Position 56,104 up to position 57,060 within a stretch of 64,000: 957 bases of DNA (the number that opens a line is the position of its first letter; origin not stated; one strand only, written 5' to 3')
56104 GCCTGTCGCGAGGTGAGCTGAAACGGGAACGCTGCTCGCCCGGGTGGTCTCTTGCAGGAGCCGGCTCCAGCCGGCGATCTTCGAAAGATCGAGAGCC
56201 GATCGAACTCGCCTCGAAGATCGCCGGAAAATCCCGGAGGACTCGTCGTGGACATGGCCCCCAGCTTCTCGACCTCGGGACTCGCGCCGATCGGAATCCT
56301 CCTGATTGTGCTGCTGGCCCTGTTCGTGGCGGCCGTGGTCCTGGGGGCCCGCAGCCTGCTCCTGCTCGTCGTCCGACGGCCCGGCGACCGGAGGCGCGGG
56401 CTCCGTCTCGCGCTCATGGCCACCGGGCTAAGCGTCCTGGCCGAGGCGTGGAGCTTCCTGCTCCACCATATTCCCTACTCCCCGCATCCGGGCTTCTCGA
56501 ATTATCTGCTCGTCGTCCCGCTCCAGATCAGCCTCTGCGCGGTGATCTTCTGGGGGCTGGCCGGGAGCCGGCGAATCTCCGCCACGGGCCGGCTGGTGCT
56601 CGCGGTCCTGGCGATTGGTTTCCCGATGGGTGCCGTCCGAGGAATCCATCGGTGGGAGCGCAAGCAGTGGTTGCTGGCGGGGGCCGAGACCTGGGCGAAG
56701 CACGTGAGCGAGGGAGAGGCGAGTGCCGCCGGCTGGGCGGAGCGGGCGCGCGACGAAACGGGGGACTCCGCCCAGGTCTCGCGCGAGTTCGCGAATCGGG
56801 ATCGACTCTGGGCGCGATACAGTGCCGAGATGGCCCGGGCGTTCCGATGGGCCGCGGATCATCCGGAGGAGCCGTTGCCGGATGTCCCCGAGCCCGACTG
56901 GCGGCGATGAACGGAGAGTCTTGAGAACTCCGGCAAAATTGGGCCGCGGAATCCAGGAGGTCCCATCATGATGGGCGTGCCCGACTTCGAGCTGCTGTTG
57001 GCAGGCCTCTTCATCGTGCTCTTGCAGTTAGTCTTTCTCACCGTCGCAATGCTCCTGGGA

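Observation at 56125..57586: Tandem paralogous 4-TM proteins inserted between the MoxR and DUF5682 genes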

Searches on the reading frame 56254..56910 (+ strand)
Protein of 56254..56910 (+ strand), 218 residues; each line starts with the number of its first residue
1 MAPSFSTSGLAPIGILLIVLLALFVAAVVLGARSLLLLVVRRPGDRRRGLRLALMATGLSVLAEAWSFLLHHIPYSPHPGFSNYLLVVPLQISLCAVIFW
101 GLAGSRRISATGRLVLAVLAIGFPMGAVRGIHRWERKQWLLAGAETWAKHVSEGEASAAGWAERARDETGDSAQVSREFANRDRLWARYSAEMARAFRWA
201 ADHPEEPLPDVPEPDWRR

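Call 6: search_protein_families(library=pfam, proteins=[window:56254-56910:+], max_evalue=0.01)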
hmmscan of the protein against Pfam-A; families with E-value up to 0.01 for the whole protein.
window:56254-56910:+ (218 aa): 0 families

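Call 9: find_homologous_proteins(query=window:56254-56907:+, max_evalue=0.001)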
Query window:56254-56907:+ (218 aa): 1 proteins with E <= 0.001 among 8000 candidates.
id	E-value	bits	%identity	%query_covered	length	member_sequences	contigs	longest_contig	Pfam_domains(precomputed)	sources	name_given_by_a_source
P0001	3.0e-138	477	100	100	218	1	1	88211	-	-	-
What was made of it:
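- The word-index search found no relative of orfA other than itself (call 9).
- Tried and rejected: The word-index homology search with orfA returned only orfA itself (call 9).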

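Call 12: search_protein_families(library=padloc, proteins=[window:56254-56910:+], max_evalue=0.01)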
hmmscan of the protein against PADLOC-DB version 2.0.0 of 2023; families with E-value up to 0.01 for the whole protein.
window:56254-56910:+ (218 aa): 0 families

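Call 13: search_protein_families(library=ncbifam, proteins=[window:56254-56910:+], max_evalue=0.01)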
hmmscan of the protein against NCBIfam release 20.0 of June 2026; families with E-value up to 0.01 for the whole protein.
window:56254-56910:+ (218 aa): 0 families

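Call 14: find_encoding_contigs(protein=P0001, flank=10000, max_places=6)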
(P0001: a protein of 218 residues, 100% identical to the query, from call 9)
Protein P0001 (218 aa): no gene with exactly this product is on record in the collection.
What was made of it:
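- Tried and rejected: find_encoding_contigs found no record for orfA (call 14).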

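Call 31: search_protein_representatives(alignment_id=A2)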
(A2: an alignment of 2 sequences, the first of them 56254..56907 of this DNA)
Query: 2 sequences, 226 profile positions. Proteins with E-value up to 0.001 (for the whole library): 17; up to 1e-10: 9; up to 1e-30: 6. The best 17 are listed.
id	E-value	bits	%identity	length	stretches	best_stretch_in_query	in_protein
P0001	3.7e-122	422.2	-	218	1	4-226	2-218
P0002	3.2e-107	373.3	-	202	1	1-226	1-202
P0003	3.2e-45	170.5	-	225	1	1-223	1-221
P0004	5.9e-38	146.8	-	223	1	14-215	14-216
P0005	2.9e-37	144.5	-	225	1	6-222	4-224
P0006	3.7e-33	131.1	-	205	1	10-220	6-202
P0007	1.2e-25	106.5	-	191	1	18-217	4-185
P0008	3.7e-23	98.4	-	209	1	11-167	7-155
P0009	3.1e-20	88.8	-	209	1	8-180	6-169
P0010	1.7e-10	57.0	-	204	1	19-210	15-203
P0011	1.6e-09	53.7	-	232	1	18-182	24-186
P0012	1.9e-09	53.5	-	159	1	118-222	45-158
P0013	2.0e-07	46.9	-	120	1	15-110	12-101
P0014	1.4e-06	44.1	-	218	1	11-127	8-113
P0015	7.6e-06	41.8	-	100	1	7-80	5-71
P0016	1.1e-05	41.2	-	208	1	1-166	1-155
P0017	8.9e-04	35.0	-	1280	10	184-215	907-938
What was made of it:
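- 56254..56910 (+): orfA: 218-aa four-helix membrane protein, the more divergent paralogue. Scores 422 bits (E 3.7e-122) against the orfA+orfB profile, of which it is itself a member (call 31).
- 14 family-sized homologues (100-232 aa, E 3e-45 to 1e-5) plus one marginal hit in a 1280-aa protein (call 31). 14 family-sized homologues on independent contigs, E down to 3e-45 (call 31).
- Tried and rejected: The exhaustive HMMER search (call 31) was needed to find the family.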

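Call 33: find_encoding_contigs(protein=P0003, flank=10000, max_places=5)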
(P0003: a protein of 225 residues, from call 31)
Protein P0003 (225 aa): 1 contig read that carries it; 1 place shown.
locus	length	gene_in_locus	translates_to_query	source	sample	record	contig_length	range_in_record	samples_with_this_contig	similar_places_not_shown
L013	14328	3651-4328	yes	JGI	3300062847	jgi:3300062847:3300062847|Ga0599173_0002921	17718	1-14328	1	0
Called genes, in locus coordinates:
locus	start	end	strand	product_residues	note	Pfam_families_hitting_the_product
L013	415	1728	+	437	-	PF07995:GSDH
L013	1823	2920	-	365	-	PF01053:Cys_Met_Meta_PP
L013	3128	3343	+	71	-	-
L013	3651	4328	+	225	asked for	-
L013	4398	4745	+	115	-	-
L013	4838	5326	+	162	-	PF07606:DUF1569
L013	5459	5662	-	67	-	-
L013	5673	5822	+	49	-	-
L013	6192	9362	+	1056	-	PF07635:PSCyt1, PF07583:PSCyt2, PF13385:Laminin_G_3, PF07587:PSD1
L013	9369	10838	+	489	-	PF07394:DUF1501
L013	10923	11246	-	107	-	PF01909:NTP_transf_2, PF18765:Polbeta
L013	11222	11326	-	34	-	-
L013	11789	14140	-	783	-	PF04542:Sigma70_r2, PF08281:Sigma70_r4_2, PF23381:Beta-prop_IFT122_1st, PF24807:WD40_CDC20-Fz, PF24814:WD40_Prp19, PF24817:WD40_WDHD1_1st, PF25173:Beta-prop_WDR3_1st, PF25174:Beta-prop_THOC3, +33 more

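Call 34: find_encoding_contigs(protein=P0004, flank=10000, max_places=4)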
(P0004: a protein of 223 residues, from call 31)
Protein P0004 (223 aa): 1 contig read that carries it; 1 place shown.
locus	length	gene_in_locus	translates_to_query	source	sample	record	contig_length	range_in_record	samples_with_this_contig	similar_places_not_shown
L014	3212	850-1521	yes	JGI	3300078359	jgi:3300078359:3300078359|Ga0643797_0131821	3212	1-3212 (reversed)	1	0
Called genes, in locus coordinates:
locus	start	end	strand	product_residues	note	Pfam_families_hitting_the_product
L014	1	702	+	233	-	?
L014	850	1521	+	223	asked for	-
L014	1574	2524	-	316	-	-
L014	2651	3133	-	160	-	PF02537:CRCB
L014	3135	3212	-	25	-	?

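Call 35: find_encoding_contigs(protein=P0005, flank=10000, max_places=4)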
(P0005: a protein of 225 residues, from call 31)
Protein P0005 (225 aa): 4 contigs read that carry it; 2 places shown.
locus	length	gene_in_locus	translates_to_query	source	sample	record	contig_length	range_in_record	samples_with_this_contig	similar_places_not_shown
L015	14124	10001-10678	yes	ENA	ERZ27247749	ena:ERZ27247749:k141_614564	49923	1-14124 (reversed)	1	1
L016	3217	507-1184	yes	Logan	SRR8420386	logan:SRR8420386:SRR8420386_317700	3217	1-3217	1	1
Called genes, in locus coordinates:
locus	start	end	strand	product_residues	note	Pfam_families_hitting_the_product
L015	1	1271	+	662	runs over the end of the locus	PF07607:DUF1570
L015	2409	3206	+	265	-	PF10544:T5orf172 (weak), PF13455:MUG113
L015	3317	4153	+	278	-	PF00793:DAHP_synth_1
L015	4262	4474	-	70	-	PF02599:CsrA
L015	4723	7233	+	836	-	-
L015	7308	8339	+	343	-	PF01118:Semialdhyde_dh, PF22698:Semialdhyde_dhC_1, PF02774:Semialdhyde_dhC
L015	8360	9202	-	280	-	-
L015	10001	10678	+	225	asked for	-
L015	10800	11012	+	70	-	-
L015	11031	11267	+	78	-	PF24024:DUF7336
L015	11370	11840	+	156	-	-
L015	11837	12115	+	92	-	-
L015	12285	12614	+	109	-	-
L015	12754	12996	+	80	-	-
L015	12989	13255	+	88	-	PF01844:HNH, PF14279:HNH_5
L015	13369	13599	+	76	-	PF09720:Unstab_antitox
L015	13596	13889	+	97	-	PF05016:ParE_toxin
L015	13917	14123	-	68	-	?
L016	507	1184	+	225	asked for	-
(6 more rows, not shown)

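Call 36: find_encoding_contigs(protein=P0006, flank=10000, max_places=4)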
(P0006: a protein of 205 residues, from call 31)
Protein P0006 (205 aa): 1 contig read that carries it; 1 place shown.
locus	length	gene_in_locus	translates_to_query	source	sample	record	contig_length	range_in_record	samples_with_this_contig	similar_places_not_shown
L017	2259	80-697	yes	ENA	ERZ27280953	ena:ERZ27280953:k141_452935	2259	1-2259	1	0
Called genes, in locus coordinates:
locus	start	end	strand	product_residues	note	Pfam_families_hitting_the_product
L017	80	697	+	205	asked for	-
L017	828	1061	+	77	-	-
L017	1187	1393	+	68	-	-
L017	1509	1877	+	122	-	-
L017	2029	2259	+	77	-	?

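Call 37: find_encoding_contigs(protein=P0007, flank=10000, max_places=4)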
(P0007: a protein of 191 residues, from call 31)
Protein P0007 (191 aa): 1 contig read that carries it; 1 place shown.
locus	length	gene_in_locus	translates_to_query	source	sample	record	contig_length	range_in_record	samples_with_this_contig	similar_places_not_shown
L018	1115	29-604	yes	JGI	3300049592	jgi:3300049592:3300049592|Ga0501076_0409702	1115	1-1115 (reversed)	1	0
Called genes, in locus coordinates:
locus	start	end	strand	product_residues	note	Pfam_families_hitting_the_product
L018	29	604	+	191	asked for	-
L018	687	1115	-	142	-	PF01844:HNH, PF13395:HNH_4 (weak), PF14279:HNH_5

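Call 38: find_encoding_contigs(protein=P0008, flank=10000, max_places=4)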
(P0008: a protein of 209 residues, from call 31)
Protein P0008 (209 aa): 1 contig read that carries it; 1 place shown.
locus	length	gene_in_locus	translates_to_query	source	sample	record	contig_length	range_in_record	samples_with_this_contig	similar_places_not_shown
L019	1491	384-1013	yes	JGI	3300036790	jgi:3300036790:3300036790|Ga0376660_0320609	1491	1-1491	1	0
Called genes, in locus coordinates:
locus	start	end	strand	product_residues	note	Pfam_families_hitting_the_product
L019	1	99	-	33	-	?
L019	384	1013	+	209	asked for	-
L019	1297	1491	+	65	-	?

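Call 39: find_encoding_contigs(protein=P0009, flank=10000, max_places=4)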
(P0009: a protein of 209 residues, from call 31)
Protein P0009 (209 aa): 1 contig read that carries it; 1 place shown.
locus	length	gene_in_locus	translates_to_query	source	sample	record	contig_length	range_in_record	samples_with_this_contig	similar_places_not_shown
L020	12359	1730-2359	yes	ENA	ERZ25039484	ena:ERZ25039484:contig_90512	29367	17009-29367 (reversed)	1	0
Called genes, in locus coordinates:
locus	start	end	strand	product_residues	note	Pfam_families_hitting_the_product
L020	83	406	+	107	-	-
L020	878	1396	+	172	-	PF05685:Uma2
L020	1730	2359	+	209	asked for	-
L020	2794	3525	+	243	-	PF13489:Methyltransf_23, PF01209:Ubie_methyltran, PF03291:mRNA_G-N7_MeTrfase (faint), PF13847:Methyltransf_31, PF08241:Methyltransf_11, PF08242:Methyltransf_12, PF13649:Methyltransf_25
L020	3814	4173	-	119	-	-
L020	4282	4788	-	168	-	PF00188:CAP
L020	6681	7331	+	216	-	PF04476:4HFCP_synth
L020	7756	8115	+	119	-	-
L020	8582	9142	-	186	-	-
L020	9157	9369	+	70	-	-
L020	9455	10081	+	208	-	-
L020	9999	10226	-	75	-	-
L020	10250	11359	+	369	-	-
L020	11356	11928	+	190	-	-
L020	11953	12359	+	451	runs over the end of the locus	PF16640:Big_3_5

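Call 44: find_homologous_proteins(query=A3, max_evalue=0.001)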
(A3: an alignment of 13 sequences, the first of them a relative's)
Query A3 (13 sequences) (202 aa, profile of the alignment): 6 proteins with E <= 0.001 among 8000 candidates.
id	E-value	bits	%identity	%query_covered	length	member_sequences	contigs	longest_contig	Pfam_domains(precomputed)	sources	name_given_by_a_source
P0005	1.0e-89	318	40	99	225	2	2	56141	-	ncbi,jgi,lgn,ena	-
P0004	5.1e-86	306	43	85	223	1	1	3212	-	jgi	jgi:hypothetical protein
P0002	1.7e-73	265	100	100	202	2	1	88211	-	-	-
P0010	9.3e-65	236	32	62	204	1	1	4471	-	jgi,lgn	jgi:hypothetical protein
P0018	1.5e-56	209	61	92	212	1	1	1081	-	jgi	jgi:hypothetical protein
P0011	3.7e-52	195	30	39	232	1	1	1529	-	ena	-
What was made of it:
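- Tried and rejected: With the 13-sequence profile it returned just 6 proteins (call 44).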

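Call 48: find_related_loci(query=A4, collection=metagenome_contigs, flank=10000)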
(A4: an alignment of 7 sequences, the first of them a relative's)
Query A4 (202 aa) in metagenome_contigs; peptide patterns used: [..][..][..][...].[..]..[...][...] (x = any residue, [..] = any of these).
41 stretches matched a pattern; 1 encode a relative of the query (tblastn E <= 1e-3); 1 distinct loci.
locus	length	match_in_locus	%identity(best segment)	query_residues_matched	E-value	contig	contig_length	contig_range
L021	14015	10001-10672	40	1-198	2e-40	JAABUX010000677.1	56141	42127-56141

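Call 49: find_related_loci(query=A4, collection=viral_contigs, flank=10000)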
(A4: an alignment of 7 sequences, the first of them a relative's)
Query A4 (202 aa) in viral_contigs; peptide patterns used: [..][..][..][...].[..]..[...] (x = any residue, [..] = any of these).
11 stretches matched a pattern, but none encodes a relative of the query by tblastn (E <= 1e-3).
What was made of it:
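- Tried and rejected: The viral scan gave nothing (call 49).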

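Call 56: predict_structure(alignment_id=A3)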
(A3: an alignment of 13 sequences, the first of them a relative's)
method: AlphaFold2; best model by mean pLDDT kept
length: 202 residues; sequences in the alignment: 13
mean_pLDDT: 89.9   pTM: 0.76
mean pLDDT of the five models: 89.9, 89.5, 86.8, 86.1, 85.9
residues with pLDDT >= 90: 132; 70-90: 63; 50-70: 5; < 50: 2
segments of 3 or more residues with pLDDT < 50: none
pLDDT, mean of each block of 10 residues (from residue 1): 69 91 97 93 85 96 89 77 90 94 84 92 91 91 96 95 91 97 95 91 63
secondary structure, 60 per line:
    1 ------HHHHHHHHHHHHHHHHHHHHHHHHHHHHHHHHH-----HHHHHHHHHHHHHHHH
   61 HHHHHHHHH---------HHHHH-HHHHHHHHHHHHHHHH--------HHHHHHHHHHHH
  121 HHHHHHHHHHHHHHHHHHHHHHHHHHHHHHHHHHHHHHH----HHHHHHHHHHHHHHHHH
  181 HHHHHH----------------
elements in order: H7-39 H45-69 H79-83 H85-100 H109-159 H164-186
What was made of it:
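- Checked: The AlphaFold2 model of orfB places helices at 7-39, 45-69, 79-100 and 109-159 (call 56).
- Confident AlphaFold2 model, pLDDT 89.9 (call 56). AlphaFold2 pLDDT 89.9 (call 56).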

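Call 58: search_solved_structures(query=A3, max_evalue=10)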
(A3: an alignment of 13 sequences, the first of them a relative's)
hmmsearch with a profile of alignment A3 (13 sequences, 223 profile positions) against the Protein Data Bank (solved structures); distinct sequences matched with E-value up to 10: 6.
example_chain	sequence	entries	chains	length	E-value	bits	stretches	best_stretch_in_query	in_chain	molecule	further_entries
4k0e_A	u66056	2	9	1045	0.31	13.6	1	49-134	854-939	Heavy metal cation tricomponent efflux pump ZneA(CzcA-like)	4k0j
9u9h_B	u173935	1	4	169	5.8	9.4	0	81-125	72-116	Mature 21 kDa protein OPG144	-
7b0s_A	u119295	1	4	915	7.6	9.1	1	5-71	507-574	Transient receptor potential cation channel subfamily c member 4a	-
7b05_A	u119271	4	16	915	7.6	9.1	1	5-71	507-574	Transient receptor potential cation channel subfamily c member 4a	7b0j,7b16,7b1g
6g1k_A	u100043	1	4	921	7.6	9.1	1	5-71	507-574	Transient receptor potential cation channel subfamily c member 4a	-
9fxl_A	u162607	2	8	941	8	9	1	5-71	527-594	Transient receptor potential cation channel subfamily c member 4a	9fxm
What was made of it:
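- On Any solved or predicted viral structure: PDB sequence profile best E 0.31 (call 58).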

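Call 59: search_protein_families(library=pfam, alignment_id=A3, max_evalue=1)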
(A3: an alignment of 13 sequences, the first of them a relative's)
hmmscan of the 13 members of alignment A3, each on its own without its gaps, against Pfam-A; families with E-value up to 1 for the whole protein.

A. member 1, P0002 (202 aa): 2 families
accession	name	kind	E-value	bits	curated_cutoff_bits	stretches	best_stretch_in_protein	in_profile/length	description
PF05425.18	CopD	-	0.039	14.8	32.1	0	93-145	20-77/105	Copper resistance protein D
PF18796.6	LPD1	-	0.47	11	27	1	134-178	2-51/78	Large polyvalent protein-associated domain 1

B. families by the number of members that match (of 13 scanned): 22 families
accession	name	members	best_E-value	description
PF04932.20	Wzy_C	2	0.0011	O-Antigen ligase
PF05425.18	CopD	2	0.039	Copper resistance protein D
PF00344.25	SecY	1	0.0013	SecY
PF19747.4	DUF6234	1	0.0081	Family of unknown function (DUF6234)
PF03203.19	MerC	1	0.016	MerC mercury resistance protein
PF09933.14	DUF2165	1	0.023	Predicted small integral membrane protein (DUF2165)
PF19942.4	DUF6404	1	0.024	Family of unknown function (DUF6404)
PF13828.11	DUF4190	1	0.027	Domain of unknown function (DUF4190)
PF01757.29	Acyl_transf_3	1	0.046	Acyltransferase domain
PF13362.12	Toprim_3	1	0.062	Toprim domain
PF13664.11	DUF4149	1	0.066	Domain of unknown function (DUF4149)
PF02417.20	Chromate_transp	1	0.068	Chromate transporter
PF15956.11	DUF4760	1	0.099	Domain of unknown function (DUF4760)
PF13567.11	DUF4131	1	0.11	Domain of unknown function (DUF4131)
PF13520.12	AA_permease_2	1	0.14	Amino acid permease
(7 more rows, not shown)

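Call 60: fold_search(model_id=the predicted structure, library=pdb)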
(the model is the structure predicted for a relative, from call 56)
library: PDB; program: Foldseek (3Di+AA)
matches with E <= 10: 88; with E <= 0.001: 0
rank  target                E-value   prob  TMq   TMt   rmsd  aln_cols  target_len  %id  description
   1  5fb7_A                4.0e-01  0.38  0.21  0.26  21.8       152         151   16  Ligand binding domain 2 of Penicillium marneffei MP1 protein complexed with multiple arachidonic acids (released 2016-12-14)
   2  5csd_A                7.4e-01  0.30  0.22  0.26  21.7       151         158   14  Ligand binding domain 2 of Penicillium marneffei MP1 protein in complex with arachidonic acids (released 2016-07-27)
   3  7wz4_R                9.3e-01  0.30  0.28  0.25  21.1       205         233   16  Structure of an orphan GPCR-G protein signaling complex (released 2022-10-26)
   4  8rwx                  1.1e+00  0.21  0.26  0.17  23.0       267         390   13  Steady state structure of the human adenosine A2A receptor bound to synthetic photoswitch 'StilSwitch3' determined by se (released 2025-01-08)
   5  5k2a                  1.6e+00  0.28  0.31  0.19  22.0       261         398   11  2.5 angstrom A2a adenosine receptor structure with sulfur SAD phasing using XFEL data (released 2016-09-21)
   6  5fb7_C                1.6e+00  0.16  0.21  0.25  21.9       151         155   16  Ligand binding domain 2 of Penicillium marneffei MP1 protein complexed with multiple arachidonic acids (released 2016-12-14)
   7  8e12_C                1.8e+00  0.18  0.24  0.29  18.7       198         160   12  Homotrimeric variant of tcTRP9, BGL14 (released 2023-04-12)
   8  9kpe_R                2.0e+00  0.15  0.25  0.20  16.0       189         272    7  Cryo-EM structure of GPCR16-GiH5 complex (released 2025-04-02)
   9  6f9i_A                2.5e+00  0.09  0.19  0.15  18.9       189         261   11  Crystal structure of KLC2 bound to the second tryptophan-acidic motif peptide from calsyntenin-1 (released 2018-09-05)
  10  5csd_D                2.9e+00  0.14  0.23  0.27  21.9       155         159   15  Ligand binding domain 2 of Penicillium marneffei MP1 protein in complex with arachidonic acids (released 2016-07-27)
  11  5om1                  2.9e+00  0.12  0.27  0.17  23.6       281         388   13  Structure of the A2A-StaR2-bRIL562-Compound 4e complex at 2.1A obtained from in meso soaking experiments (1 hour soak). (released 2018-01-17)
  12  6swu_B                2.9e+00  0.08  0.18  0.13  19.6       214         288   11  Crystal structure of the TPR domain of KLC1 in complex with an engineered high-affinity cargo peptide. (released 2020-09-30)
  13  7wb4_n                3.0e+00  0.12  0.27  0.08  19.4       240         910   10  Cryo-EM structure of the NR subunit from X. laevis NPC (released 2022-03-02)
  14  3pja_C                3.0e+00  0.11  0.25  0.24  21.2       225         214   12  Crystal structure of human C3PO complex (released 2011-05-11)
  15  8e12_B                3.1e+00  0.13  0.22  0.26  15.8       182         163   12  Homotrimeric variant of tcTRP9, BGL14 (released 2023-04-12)
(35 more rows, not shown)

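Call 63: find_encoding_contigs(protein=P0018, flank=10000, max_places=4)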
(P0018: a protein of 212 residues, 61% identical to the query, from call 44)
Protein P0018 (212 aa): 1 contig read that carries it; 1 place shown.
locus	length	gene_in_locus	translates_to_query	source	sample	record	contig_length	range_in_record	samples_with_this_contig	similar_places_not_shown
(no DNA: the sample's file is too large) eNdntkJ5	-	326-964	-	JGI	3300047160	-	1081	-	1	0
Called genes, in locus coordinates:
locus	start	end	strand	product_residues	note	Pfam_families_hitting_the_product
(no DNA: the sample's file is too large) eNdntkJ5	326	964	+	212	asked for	-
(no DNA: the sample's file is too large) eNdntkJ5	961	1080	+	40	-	?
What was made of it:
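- On orfA/orfB as a component of that operon type: The context of P0018 could not be read (call 63).
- It lies on a 1081-bp contig and is followed by an unidentified 40-aa gene fragment that overlaps it by 4 nt (call 63).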

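Call 64: find_encoding_contigs(protein=P0010, flank=10000, max_places=4)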
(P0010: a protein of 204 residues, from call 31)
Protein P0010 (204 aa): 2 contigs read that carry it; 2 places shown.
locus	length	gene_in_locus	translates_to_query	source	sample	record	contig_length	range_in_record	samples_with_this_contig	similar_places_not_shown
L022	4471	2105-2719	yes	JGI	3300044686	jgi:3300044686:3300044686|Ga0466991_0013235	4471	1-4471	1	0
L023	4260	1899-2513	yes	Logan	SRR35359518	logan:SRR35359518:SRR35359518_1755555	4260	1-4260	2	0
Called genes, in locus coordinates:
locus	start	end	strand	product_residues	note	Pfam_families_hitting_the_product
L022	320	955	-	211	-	-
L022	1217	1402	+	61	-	-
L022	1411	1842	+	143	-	-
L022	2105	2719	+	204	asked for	-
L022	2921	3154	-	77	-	PF07927:HicA_toxin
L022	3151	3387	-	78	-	PF15919:HicB_lk_antitox (weak)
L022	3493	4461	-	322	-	-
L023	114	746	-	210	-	-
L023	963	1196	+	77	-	-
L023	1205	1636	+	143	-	-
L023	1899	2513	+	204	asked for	-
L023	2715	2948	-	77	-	PF07927:HicA_toxin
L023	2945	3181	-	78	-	PF15919:HicB_lk_antitox (weak)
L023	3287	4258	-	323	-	?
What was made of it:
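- Several homologue neighbourhoods contain toxin-antitoxin or nuclease genes within a few kb: ParE/antitoxin, HNH and T5orf172 in L015; HNH in L018; Uma2 in L020; HicA/HicB in L022 (calls 35, 37, 39, 64).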
